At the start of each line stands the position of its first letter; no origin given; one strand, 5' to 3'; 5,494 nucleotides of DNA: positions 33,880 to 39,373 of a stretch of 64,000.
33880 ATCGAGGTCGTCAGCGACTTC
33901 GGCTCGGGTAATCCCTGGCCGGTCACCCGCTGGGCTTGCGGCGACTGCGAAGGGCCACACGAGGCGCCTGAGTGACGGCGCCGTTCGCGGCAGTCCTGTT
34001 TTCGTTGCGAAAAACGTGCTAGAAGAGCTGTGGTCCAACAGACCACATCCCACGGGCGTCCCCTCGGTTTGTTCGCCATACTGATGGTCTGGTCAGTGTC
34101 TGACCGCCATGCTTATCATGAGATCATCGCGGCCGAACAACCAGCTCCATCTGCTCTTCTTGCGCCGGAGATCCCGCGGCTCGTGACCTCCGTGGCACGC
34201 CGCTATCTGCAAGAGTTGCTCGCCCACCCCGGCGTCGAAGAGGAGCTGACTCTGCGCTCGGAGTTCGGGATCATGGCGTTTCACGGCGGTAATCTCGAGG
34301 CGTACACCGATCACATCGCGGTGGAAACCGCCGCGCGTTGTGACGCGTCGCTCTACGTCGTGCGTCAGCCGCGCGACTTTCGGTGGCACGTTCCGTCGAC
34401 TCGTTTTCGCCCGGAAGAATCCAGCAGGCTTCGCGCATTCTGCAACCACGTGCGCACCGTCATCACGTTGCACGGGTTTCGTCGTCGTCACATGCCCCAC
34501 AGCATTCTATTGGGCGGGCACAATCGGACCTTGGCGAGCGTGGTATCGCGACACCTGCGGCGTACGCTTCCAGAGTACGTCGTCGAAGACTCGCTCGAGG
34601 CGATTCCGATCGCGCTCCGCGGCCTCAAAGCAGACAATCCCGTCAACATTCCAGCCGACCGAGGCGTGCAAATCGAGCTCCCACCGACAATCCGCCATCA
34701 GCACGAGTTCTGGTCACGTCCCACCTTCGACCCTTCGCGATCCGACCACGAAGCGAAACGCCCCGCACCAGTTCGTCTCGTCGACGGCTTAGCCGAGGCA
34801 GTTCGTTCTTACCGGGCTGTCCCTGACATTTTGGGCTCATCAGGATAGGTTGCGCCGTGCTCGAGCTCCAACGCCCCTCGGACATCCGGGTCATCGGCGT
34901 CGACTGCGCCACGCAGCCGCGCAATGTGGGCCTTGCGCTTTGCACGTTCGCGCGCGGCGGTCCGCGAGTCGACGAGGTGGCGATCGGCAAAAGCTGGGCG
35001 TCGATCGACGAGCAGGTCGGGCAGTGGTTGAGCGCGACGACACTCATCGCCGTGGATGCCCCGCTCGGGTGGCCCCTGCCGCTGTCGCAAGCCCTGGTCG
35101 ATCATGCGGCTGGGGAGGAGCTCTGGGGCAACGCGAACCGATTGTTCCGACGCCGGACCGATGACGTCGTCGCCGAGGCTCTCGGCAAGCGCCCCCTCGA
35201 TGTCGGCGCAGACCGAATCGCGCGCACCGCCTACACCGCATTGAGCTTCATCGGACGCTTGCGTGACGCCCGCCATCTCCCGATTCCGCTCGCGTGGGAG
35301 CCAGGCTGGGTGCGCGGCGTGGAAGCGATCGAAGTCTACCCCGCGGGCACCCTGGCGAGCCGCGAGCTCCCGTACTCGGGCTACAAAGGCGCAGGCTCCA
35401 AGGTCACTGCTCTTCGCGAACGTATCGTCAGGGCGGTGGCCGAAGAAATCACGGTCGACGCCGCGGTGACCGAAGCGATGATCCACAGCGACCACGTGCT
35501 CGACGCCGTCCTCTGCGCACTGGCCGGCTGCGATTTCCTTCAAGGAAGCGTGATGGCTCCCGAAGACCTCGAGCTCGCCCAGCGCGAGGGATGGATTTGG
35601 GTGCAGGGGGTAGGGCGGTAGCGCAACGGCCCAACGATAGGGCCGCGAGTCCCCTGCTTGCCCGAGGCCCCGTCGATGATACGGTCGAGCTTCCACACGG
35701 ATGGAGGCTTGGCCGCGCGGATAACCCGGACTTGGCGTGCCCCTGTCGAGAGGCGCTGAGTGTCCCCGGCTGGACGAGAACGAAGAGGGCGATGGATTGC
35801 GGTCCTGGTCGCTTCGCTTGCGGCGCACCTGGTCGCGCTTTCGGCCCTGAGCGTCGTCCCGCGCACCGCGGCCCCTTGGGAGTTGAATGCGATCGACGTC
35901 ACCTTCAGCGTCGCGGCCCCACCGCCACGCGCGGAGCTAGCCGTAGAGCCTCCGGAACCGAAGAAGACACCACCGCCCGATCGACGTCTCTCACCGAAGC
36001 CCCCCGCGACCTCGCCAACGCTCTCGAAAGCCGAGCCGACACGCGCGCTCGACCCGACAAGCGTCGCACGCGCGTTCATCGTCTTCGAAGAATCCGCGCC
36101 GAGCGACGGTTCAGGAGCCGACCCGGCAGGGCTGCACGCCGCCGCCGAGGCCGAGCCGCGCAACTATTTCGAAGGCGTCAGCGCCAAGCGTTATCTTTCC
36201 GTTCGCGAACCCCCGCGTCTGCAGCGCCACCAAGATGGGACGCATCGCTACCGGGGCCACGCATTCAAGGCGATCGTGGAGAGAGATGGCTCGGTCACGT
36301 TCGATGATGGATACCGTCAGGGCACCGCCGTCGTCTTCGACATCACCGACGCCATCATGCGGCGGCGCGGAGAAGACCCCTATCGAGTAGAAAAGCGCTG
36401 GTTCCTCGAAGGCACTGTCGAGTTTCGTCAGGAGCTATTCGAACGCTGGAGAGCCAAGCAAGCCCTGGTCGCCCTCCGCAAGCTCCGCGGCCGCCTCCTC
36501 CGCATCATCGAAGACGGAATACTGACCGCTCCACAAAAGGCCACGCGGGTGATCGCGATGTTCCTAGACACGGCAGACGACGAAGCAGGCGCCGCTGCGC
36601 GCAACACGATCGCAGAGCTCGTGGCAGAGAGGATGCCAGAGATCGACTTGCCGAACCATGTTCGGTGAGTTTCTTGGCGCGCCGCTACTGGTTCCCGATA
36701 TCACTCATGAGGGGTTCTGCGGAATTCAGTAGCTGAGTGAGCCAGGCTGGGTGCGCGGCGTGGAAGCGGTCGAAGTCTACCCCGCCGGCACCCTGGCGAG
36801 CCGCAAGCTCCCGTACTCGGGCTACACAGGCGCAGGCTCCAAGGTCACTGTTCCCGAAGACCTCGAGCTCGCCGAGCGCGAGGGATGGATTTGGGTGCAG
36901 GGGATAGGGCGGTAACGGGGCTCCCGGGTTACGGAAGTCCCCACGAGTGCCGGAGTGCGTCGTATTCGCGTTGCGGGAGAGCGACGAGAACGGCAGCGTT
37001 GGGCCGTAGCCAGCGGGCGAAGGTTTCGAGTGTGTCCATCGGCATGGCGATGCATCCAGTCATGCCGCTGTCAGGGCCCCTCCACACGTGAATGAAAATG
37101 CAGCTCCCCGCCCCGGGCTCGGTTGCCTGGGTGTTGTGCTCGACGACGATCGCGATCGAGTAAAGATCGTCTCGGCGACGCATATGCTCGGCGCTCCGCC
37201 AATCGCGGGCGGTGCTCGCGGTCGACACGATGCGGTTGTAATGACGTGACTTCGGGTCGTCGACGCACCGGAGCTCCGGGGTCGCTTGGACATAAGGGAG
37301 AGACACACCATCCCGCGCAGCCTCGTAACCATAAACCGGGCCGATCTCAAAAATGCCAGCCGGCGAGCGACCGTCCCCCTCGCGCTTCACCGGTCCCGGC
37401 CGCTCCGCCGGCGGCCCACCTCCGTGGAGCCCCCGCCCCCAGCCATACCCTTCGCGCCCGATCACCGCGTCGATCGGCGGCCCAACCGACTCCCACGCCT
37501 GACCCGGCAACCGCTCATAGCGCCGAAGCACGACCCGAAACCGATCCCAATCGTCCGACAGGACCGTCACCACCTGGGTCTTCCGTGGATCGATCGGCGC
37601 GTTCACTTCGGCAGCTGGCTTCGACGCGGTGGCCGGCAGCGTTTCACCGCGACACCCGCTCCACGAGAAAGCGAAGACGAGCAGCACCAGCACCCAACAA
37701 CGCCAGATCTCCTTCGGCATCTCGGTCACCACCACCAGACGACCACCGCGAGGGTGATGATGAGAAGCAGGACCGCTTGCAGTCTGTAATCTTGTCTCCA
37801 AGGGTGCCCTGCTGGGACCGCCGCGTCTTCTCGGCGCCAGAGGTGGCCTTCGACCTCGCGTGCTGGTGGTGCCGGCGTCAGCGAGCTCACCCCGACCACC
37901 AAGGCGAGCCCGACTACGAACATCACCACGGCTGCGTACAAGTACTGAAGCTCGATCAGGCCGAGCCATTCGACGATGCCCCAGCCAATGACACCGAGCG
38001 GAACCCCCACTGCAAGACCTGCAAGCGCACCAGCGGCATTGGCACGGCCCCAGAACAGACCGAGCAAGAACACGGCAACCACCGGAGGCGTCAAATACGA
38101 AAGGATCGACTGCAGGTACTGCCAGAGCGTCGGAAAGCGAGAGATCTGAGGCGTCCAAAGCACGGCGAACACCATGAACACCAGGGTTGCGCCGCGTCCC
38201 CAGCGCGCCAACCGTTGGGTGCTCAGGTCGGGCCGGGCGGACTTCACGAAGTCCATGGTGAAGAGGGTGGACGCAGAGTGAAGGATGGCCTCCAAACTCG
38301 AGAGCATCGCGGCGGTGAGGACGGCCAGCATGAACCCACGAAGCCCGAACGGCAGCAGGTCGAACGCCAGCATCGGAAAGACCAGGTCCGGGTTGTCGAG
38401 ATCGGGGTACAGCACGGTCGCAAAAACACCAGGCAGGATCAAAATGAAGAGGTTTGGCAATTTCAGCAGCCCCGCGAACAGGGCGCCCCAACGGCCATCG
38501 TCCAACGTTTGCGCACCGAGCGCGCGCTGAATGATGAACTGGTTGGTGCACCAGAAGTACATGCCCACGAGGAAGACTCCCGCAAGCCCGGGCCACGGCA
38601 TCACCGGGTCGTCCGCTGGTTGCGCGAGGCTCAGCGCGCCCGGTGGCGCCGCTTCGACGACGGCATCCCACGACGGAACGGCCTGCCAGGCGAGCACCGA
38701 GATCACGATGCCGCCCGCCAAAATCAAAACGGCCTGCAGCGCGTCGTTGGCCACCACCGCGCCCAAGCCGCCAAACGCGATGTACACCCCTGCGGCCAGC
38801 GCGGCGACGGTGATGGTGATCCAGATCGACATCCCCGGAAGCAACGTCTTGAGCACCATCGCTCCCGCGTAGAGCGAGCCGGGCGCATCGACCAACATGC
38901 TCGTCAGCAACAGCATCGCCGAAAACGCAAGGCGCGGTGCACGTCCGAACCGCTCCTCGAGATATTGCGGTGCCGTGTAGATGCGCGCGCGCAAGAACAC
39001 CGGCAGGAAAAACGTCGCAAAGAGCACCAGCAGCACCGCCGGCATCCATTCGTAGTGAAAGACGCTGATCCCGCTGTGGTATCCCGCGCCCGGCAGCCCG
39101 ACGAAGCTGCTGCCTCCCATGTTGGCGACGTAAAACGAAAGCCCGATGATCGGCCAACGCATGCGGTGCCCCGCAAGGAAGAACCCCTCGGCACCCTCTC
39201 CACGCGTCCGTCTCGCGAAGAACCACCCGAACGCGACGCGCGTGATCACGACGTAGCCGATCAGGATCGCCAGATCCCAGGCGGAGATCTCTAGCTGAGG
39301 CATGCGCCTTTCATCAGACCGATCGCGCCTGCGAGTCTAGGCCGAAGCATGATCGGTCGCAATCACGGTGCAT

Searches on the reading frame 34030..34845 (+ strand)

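Call 50: search_protein_families(library=pfam, proteins=[window:34030-34845:+], max_evalue=0.001)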
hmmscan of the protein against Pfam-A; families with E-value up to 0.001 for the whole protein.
window:34030-34845:+ (272 aa): 1 family
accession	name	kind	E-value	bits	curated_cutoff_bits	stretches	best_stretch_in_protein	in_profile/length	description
PF05908.16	Gamma_PGA_hydro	-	2.1e-24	86.5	22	1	66-224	16-167/191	Poly-gamma-glutamate hydrolase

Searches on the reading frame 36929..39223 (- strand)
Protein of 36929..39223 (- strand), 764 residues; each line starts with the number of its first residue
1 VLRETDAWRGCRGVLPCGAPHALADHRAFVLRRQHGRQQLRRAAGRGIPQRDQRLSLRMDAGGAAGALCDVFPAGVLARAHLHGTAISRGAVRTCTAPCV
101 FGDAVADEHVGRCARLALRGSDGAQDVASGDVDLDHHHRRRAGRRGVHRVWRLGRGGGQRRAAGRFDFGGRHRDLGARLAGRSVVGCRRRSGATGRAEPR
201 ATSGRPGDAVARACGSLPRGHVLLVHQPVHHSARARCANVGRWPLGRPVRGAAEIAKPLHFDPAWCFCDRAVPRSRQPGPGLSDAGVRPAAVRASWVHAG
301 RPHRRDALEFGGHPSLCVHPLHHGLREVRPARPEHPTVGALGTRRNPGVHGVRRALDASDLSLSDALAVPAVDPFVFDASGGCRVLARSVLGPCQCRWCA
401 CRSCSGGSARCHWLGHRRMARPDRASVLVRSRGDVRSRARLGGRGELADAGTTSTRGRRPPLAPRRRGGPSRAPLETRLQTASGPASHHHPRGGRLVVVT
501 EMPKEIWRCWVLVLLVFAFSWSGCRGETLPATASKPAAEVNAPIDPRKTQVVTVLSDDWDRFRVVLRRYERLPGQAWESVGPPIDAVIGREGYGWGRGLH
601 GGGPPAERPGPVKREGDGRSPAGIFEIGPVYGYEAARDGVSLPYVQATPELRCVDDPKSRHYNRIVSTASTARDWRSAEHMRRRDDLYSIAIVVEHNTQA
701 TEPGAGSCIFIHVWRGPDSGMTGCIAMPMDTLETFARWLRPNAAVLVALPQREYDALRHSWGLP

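Call 23: search_protein_families(library=pfam, proteins=[window:36929-39223:-], max_evalue=0.001)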
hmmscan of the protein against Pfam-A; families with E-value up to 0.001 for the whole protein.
window:36929-39223:- (764 aa): 1 family
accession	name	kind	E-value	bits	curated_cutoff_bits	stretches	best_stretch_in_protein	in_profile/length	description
PF03734.19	YkuD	-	0.00025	22.1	23.4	1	612-747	33-146/146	L,D-transpeptidase catalytic domain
